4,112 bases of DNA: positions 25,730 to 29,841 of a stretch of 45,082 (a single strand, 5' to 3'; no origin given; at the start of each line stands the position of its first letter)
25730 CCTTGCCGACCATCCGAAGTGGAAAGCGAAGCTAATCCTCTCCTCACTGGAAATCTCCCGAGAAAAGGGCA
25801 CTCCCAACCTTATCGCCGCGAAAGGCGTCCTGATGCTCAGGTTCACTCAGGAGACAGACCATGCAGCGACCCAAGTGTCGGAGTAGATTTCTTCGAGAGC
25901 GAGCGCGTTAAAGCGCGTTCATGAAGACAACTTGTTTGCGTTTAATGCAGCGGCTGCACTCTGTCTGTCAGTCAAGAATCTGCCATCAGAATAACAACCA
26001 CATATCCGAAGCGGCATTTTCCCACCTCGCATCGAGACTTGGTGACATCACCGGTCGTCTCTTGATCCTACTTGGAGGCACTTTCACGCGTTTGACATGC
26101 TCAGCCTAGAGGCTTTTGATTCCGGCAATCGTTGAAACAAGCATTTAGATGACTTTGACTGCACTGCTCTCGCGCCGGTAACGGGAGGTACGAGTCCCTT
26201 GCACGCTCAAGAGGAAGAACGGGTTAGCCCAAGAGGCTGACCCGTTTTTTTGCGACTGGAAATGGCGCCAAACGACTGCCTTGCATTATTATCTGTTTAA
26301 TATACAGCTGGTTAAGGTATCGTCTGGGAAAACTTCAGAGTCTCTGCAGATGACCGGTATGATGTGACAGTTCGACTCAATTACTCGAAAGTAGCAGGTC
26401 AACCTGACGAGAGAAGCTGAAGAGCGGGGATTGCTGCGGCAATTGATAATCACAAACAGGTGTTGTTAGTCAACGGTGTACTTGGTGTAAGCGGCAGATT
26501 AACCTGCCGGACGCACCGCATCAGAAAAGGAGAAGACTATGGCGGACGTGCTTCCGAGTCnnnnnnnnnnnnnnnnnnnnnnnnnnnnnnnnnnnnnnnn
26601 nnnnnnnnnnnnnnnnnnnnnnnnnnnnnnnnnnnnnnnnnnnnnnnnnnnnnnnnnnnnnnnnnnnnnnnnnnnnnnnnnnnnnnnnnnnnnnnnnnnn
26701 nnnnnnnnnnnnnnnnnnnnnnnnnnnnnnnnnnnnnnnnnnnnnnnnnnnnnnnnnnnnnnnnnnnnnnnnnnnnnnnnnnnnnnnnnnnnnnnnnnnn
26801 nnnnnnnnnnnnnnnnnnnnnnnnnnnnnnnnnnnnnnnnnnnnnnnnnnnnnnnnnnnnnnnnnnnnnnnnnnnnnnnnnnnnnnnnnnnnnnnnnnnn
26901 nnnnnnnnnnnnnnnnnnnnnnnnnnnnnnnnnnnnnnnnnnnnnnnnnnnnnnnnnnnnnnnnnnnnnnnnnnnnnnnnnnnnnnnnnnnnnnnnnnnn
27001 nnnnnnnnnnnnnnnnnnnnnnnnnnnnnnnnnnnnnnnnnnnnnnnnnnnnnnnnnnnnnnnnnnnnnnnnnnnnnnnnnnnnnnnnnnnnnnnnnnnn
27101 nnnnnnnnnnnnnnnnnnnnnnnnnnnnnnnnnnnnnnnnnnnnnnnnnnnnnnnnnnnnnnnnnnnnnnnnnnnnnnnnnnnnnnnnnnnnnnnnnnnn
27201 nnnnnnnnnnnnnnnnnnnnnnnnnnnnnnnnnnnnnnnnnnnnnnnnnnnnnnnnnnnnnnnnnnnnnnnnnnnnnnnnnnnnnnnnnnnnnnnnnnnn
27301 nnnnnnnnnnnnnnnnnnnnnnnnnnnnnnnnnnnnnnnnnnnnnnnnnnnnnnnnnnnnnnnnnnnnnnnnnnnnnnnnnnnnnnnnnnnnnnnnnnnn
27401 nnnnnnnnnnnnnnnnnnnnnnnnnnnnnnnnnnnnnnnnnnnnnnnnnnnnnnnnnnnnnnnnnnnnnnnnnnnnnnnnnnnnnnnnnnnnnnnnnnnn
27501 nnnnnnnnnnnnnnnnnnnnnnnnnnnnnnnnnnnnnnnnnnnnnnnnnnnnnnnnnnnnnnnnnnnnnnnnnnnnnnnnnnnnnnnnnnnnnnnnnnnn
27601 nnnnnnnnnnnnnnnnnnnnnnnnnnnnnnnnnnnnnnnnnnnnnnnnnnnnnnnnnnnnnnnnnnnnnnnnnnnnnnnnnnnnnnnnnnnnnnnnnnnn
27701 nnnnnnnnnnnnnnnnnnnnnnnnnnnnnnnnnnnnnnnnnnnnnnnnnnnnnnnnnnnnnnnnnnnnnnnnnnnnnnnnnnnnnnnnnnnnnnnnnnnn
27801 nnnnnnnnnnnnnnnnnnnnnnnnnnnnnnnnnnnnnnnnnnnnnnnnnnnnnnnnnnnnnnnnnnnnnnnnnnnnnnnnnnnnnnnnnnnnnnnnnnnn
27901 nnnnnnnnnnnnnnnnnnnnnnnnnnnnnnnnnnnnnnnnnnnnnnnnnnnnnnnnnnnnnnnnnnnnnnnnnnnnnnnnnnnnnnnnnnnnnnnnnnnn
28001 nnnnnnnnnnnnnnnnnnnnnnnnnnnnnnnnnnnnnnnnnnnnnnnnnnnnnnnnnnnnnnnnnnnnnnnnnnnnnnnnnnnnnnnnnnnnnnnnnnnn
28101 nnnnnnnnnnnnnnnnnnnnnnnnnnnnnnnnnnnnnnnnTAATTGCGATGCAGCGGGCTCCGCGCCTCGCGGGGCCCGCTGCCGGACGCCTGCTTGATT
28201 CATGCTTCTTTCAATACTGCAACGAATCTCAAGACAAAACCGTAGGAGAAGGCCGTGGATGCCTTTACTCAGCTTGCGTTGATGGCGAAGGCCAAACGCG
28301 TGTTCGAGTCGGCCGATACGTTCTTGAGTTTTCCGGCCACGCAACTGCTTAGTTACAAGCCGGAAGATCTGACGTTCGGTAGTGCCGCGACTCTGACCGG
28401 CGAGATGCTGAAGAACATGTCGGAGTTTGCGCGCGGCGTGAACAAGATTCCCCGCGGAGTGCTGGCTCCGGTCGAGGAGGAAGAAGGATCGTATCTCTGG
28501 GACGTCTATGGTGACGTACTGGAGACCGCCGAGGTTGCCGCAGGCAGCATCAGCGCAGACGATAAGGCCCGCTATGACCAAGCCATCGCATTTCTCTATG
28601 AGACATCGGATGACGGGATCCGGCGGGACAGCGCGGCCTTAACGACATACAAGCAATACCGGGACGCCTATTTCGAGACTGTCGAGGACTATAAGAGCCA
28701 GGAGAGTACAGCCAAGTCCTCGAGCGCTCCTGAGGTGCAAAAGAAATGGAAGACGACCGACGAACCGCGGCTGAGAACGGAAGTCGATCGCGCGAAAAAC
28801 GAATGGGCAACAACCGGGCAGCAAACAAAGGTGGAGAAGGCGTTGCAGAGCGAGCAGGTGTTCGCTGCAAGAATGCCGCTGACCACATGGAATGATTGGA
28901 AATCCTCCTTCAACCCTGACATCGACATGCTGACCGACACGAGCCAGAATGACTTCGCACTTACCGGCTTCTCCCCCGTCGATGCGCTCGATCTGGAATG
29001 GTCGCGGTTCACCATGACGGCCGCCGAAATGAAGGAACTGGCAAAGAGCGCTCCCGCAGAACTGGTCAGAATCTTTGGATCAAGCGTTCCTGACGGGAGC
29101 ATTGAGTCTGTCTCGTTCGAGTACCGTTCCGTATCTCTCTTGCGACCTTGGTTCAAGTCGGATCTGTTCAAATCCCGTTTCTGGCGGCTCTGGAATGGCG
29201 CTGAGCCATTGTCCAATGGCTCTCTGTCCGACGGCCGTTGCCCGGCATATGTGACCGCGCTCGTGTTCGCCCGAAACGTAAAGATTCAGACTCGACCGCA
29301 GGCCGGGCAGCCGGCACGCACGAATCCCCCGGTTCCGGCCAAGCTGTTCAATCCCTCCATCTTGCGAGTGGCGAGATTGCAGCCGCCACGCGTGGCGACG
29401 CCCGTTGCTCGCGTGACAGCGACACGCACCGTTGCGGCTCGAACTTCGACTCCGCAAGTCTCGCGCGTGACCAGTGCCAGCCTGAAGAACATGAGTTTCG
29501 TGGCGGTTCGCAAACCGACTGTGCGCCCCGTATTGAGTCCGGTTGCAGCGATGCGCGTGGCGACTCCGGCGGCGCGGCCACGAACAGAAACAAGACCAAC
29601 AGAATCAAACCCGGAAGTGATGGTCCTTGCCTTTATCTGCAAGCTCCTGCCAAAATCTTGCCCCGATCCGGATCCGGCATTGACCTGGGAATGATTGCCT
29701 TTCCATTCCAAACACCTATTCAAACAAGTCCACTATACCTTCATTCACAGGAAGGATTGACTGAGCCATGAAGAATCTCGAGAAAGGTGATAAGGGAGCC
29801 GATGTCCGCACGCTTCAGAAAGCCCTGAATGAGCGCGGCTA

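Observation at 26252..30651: Three-gene cassette: two leaderless paralogs of unrecognised family plus an endolysin-like PG-binding/CHAP amidase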

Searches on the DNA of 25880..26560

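Call 45: search_rna_families(source=window, start=25880, end=26560, threshold=evalue, max_evalue=1)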
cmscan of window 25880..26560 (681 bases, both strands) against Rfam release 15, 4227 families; matches with E-value up to 1: 0.
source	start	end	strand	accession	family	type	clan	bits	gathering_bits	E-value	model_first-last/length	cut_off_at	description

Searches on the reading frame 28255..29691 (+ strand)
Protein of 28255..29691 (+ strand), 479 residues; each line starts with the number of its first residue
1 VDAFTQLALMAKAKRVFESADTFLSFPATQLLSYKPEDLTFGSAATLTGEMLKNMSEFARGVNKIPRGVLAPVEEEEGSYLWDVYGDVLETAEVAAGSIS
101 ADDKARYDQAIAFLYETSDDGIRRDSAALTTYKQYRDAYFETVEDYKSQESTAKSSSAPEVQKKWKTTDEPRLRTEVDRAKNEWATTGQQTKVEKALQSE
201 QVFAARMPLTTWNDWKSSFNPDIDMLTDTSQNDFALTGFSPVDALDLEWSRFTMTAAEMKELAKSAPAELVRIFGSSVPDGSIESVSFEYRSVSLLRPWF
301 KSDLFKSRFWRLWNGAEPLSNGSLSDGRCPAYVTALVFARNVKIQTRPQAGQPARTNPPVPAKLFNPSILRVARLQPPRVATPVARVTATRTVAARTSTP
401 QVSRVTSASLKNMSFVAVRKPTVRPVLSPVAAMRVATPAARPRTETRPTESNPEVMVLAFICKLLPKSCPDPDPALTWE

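Call 3: search_protein_families(library=pfam, proteins=[window:28255-29691:+], max_evalue=1)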
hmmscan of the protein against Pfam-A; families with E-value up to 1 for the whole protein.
window:28255-29691:+ (479 aa): 0 families

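Call 4: search_protein_families(library=ncbifam, proteins=[window:28255-29691:+], max_evalue=1)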
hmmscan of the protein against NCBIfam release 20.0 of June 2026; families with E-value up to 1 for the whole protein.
window:28255-29691:+ (479 aa): 0 families

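Call 11: search_solved_structures(query=window:28255-29691:+, max_evalue=10)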
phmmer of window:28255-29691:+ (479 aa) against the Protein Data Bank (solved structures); distinct sequences matched with E-value up to 10: 0.

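Call 12: find_homologous_proteins(query=window:28255-29691:+)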
Query window:28255-29691:+ (479 aa): 201 proteins with E <= 0.001 among 8000 candidates; the best 120 are listed.
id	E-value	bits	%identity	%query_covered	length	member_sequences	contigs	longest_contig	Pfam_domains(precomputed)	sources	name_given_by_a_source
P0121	0.0e+0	1057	100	100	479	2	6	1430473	-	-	-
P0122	2.6e-131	457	52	100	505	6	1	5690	-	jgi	jgi:hypothetical protein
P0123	1.3e-128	448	48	100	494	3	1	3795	-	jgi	jgi:hypothetical protein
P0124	6.7e-127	442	48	100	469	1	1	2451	-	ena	-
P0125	1.5e-126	441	49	100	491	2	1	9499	-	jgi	jgi:hypothetical protein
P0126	7.3e-126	439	49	98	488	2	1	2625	-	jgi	jgi:hypothetical protein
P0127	1.4e-125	438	47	98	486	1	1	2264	-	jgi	jgi:hypothetical protein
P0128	2.2e-124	434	45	100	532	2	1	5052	-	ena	-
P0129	2.4e-124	434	48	100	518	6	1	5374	-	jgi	jgi:hypothetical protein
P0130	5.6e-124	433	47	100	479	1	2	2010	-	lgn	-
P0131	7.7e-123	429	45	100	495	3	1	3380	-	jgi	jgi:hypothetical protein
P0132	9.2e-123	429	45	100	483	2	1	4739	-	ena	-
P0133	9.7e-123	429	48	100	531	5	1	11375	-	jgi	-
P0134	9.8e-123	429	49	100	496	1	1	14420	-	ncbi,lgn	-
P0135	1.0e-122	428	49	100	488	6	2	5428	-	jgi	jgi:hypothetical protein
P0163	6.2e-114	400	44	100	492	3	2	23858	-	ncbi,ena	-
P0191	3.6e-93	331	45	75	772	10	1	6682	-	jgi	jgi:hypothetical protein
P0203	3.0e-87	312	37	100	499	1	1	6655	-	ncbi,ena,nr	ncbi:MAG TPA: hypothetical protein VJ728_01940 [Candidatus Binataceae bacterium]|nr:hypothetical pro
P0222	2.1e-81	292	38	100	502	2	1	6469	-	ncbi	-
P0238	1.5e-74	270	34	100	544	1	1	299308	-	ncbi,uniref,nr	ncbi:hypothetical protein [Pseudanabaena sp. FACHB-2040]|uniref:hypothetical protein n=1 Tax=Pseudan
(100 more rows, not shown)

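Call 24: find_encoding_contigs(protein=P0238, flank=8000, max_places=1)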
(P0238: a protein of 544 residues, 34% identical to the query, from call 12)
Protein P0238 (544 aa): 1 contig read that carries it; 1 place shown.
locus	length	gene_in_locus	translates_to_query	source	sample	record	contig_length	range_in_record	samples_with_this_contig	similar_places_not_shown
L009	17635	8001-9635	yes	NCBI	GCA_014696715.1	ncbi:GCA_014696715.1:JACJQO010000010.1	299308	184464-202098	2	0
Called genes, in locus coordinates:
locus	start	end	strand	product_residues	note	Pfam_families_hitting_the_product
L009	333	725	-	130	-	PF01927:Mut7-C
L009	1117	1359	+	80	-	-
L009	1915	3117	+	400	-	PF05982:Sbt_1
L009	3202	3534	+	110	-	PF00543:P-II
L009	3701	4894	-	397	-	PF08712:Nfu_N, PF13769:Virulence_fact, PF03130:HEAT_PBS (faint), PF02985:HEAT (faint), PF13646:HEAT_2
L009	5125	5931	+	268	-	PF00248:Aldo_ket_red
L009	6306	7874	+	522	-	-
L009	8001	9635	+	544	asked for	-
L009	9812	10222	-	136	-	-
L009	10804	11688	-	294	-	PF04072:LCM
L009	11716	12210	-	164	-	-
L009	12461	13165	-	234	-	PF01292:Ni_hydr_CYTB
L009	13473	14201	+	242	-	-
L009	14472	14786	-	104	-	-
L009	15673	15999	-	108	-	PF18032:FRP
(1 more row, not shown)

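Call 28: search_protein_families(library=pfam, proteins=[P0191], max_evalue=0.01)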
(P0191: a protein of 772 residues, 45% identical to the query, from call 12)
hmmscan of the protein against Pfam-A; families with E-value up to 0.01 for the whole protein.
P0191 (772 aa): 0 families

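Call 41: search_protein_families(library=padloc, proteins=[window:28255-29691:+], max_evalue=1)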
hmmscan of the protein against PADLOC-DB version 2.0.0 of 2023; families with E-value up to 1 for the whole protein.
window:28255-29691:+ (479 aa): 0 families

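Call 42: search_protein_families(library=phrogs, proteins=[window:28255-29691:+], max_evalue=1)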
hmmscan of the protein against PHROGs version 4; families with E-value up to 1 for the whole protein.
window:28255-29691:+ (479 aa): 0 families

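Call 54: search_solved_structures(query=A4, max_evalue=10)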
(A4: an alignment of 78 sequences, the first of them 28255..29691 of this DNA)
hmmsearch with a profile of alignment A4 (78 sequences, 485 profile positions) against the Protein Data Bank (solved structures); distinct sequences matched with E-value up to 10: 0.

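Call 68: predict_structure(alignment_id=A4)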
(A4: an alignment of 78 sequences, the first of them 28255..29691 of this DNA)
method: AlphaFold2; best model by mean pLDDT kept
length: 479 residues; sequences in the alignment: 78
mean_pLDDT: 86.3   pTM: 0.86
mean pLDDT of the five models: 86.3, 84.6, 84.0, 83.9, 82.3
residues with pLDDT >= 90: 336; 70-90: 53; 50-70: 61; < 50: 29
segments of 3 or more residues with pLDDT < 50: 376-397, 431-434
pLDDT, mean of each block of 10 residues (from residue 1): 92 97 89 91 80 94 94 72 96 95 96 94 93 96 96 94 97 98 98 97 95 94 92 95 94 95 95 86 93 96 96 94 92 97 90 71 62 53 44 48 68 88 57 52 62 88 93 92
secondary structure, 60 per line:
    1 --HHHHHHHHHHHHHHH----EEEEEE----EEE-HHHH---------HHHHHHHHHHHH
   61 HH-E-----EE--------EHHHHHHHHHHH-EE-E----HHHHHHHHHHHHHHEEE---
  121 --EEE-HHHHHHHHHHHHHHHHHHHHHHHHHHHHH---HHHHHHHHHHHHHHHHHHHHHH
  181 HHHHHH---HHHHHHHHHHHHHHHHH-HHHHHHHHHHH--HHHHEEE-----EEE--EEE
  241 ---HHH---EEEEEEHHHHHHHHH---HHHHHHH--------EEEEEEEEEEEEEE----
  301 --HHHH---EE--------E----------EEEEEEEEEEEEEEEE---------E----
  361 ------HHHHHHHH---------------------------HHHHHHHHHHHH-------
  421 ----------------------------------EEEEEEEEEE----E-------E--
elements in order: H3-17 E22-27 E32-34 H36-39 H49-62 H81-91 H101-114 E115-117 E123-125 H127-155 H159-186 H190-206 H208-218 H221-224 E225-227 E233-235 E238-240 E250-255 H256-264 H268-274 E283-296 H303-306 E331-346 H367-374 H402-413 E455-464

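Call 70: fold_search(model_id=the predicted structure, library=pdb)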
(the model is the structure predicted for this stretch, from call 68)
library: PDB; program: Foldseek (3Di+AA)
matches with E <= 10: 41; with E <= 0.001: 0
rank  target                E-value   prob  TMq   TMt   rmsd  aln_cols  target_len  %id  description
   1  9rmm_F                1.0e+00  0.01  0.08  0.09  35.3       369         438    9  Crystal structure of outer membrane SilC (released 2025-07-23)
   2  5iuy_C                2.7e+00  0.01  0.11  0.12  35.0       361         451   11  Structural insights of the outer-membrane channel OprN (released 2016-07-06)
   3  6gy8_B                2.8e+00  0.02  0.11  0.14  29.6       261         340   11  Crystal structure of XaxA from Xenorhabdus nematophila (released 2018-07-25)
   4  7tdz_F                3.2e+00  0.01  0.09  0.08  28.4       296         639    8  Cryo-EM model of protomer of the cytoplasmic ring of the nuclear pore complex from Xenopus laevis (released 2022-06-22)
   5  9ccq_A                4.0e+00  0.03  0.12  0.18   7.4       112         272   12  Cryo-EM structure of the prepore-like EaCDCL short oligomer (released 2025-04-09)
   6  1ek9_A                4.0e+00  0.02  0.11  0.12  38.1       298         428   10  2.1A X-RAY STRUCTURE OF TOLC: AN INTEGRAL OUTER MEMBRANE PROTEIN AND EFFLUX PUMP COMPONENT FROM ESCHERICHIA COLI (released 2000-06-28)
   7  7b1y_B                4.0e+00  0.01  0.07  0.11  18.9       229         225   11  DtxR-like iron-dependent regulator IdeR complexed with cobalt and its consensus DNA-binding sequence (released 2021-03-03)
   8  5iuy_A                4.4e+00  0.02  0.11  0.12  34.8       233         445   12  Structural insights of the outer-membrane channel OprN (released 2016-07-06)
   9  9g2r_A                4.7e+00  0.21  0.12  0.25   8.0        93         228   14  Endophilin B1 dimers bound to nanodiscs (released 2024-08-07)
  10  6z0c_A                4.7e+00  0.05  0.11  0.22  21.5       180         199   10  Structure of in silico modelled artificial Maquette-3 protein (released 2021-03-17)
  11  3qni_A                4.9e+00  0.05  0.13  0.19   9.5       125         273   11  Crystal structure of human PACSIN 1 F-BAR domain (released 2011-08-10)
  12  6z0c_C                4.9e+00  0.04  0.11  0.22  21.5       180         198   10  Structure of in silico modelled artificial Maquette-3 protein (released 2021-03-17)
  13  9e5c_6f               4.9e+00  0.01  0.05  0.07  17.7       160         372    9  Cryo-EM structure of 96 nm repeat of microtubule doublet from T. brucei flagellum (released 2025-03-12)
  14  6z0c_D                5.2e+00  0.04  0.09  0.19  16.2       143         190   11  Structure of in silico modelled artificial Maquette-3 protein (released 2021-03-17)
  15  3ez0_A                5.5e+00  0.04  0.10  0.17  11.9       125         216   11  Crystal structure of protein of unknown function with ferritin-like fold (YP_832262.1) from Arthrobacter sp. FB24 at 2 (released 2008-11-25)
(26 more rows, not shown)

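Call 72: fold_search(model_id=the predicted structure, library=viral)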
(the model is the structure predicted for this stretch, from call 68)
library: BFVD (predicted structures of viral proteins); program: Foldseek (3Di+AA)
matches with E <= 10: 29; with E <= 0.001: 0
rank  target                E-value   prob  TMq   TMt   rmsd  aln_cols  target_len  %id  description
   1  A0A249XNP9            1.5e+00  0.23  0.11  0.38   8.4        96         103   19  Uncharacterized protein [Brevibacterium phage LuckyBarnes]
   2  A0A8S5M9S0            1.5e+00  0.14  0.13  0.14  22.1       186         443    9  Bacteriocin [Siphoviridae sp. ctv4j104]
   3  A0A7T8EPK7            1.9e+00  0.12  0.11  0.09  11.0       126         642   11  Uncharacterized protein [Erwinia phage pEa_SNUABM_5]
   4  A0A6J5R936            1.9e+00  0.02  0.08  0.05  21.6       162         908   12  Large polyvalent protein associated domain-containing protein [uncultured Caudovirales phage]
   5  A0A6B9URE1            2.1e+00  0.02  0.07  0.10  26.5       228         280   12  (no name in the UniProt tables at hand)
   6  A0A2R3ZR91            2.2e+00  0.06  0.14  0.07  18.6       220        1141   11  (no name in the UniProt tables at hand)
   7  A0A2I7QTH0            2.8e+00  0.01  0.06  0.06  30.6       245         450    9  (no name in the UniProt tables at hand)
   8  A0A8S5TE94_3          3.5e+00  0.06  0.13  0.06  15.2       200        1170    8  Type I restriction enzyme [Podoviridae sp. ctzXp5]
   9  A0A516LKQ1            3.7e+00  0.05  0.09  0.20  15.7       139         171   17  (no name in the UniProt tables at hand)
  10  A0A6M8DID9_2          3.7e+00  0.01  0.05  0.03  32.0       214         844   14  (no name in the UniProt tables at hand)
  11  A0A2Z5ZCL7            4.1e+00  0.08  0.12  0.31   8.8       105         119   17  Uncharacterized protein [Escherichia phage EcS1]
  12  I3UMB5                4.1e+00  0.02  0.12  0.13  39.7       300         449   11  Rad50/SbcC-type AAA domain-containing protein [Colwellia phage 9A]
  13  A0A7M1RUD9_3          6.0e+00  0.02  0.07  0.03  13.9        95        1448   14  Uncharacterized protein [uncultured phage cr273_1]
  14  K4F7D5                6.0e+00  0.01  0.07  0.07  35.3       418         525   11  Portal protein [Cronobacter phage vB_CsaP_GAP52]
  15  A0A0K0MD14            6.4e+00  0.04  0.08  0.05  17.6        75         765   15  (no name in the UniProt tables at hand)
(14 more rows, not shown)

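Call 85: list_cluster_members(proteins=[P0238, P0067, P0203, P0091, P0114, P0043, P0085, P0222, P0163, P0134])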
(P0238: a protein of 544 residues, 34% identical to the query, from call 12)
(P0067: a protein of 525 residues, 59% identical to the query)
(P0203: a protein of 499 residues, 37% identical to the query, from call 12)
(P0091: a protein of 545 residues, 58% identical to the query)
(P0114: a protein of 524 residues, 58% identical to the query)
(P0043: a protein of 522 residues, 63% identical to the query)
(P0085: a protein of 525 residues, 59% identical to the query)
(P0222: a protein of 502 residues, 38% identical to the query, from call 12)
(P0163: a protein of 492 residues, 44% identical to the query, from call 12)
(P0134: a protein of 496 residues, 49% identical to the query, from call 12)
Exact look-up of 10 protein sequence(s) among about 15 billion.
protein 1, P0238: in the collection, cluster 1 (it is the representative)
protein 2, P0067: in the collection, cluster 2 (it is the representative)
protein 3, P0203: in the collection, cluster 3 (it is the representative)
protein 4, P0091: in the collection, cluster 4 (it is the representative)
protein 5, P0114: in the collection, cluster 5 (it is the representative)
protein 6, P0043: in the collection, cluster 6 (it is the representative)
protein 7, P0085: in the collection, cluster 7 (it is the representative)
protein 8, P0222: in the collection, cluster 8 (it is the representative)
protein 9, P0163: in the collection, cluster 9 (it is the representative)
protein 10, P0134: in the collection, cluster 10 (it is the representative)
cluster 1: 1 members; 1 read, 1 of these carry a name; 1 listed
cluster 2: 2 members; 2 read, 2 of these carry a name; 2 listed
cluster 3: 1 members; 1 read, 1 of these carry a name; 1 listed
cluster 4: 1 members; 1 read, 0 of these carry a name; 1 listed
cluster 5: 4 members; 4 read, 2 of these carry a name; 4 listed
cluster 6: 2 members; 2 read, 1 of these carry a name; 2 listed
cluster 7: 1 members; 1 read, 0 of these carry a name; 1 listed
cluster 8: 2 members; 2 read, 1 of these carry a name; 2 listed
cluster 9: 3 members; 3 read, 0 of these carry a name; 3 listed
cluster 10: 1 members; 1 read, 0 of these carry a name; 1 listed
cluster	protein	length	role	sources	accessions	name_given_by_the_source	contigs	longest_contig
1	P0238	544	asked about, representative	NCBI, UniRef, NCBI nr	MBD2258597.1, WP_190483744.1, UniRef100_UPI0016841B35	hypothetical protein [Pseudanabaena sp. FACHB-2040] | hypothetical protein n=1 Tax=Pseudanabaena sp. FACHB-2040 TaxID=2692859 ...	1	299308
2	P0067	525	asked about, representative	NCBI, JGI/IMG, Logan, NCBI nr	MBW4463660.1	MAG: hypothetical protein KME47_25970 [Nodosilinea sp. WJT8-NPBG4] | hypothetical protein | hypothetical protein [Nodosilinea sp. WJT8-NPBG4]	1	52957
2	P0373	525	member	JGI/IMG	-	hypothetical protein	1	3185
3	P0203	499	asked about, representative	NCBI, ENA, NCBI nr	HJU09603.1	MAG TPA: hypothetical protein VJ728_01940 [Candidatus Binataceae bacterium] | hypothetical protein [Candidatus Binataceae bacterium]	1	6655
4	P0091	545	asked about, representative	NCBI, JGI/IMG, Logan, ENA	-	-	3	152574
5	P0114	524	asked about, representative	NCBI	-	-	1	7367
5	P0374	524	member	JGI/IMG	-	hypothetical protein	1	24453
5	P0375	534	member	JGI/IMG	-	hypothetical protein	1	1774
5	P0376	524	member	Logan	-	-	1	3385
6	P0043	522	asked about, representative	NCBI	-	-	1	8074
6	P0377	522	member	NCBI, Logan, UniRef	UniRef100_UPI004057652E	hypothetical protein n=1 Tax=Candidatus Electronema sp. TaxID=2698783 RepID=UPI004057652E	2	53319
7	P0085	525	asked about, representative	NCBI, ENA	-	-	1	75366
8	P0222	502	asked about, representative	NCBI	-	-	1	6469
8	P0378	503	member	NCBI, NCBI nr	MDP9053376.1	MAG: hypothetical protein M3N93_03615 [Acidobacteriota bacterium] | hypothetical protein [Acidobacteriota bacterium]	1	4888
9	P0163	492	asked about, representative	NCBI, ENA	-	-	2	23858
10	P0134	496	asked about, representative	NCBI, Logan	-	-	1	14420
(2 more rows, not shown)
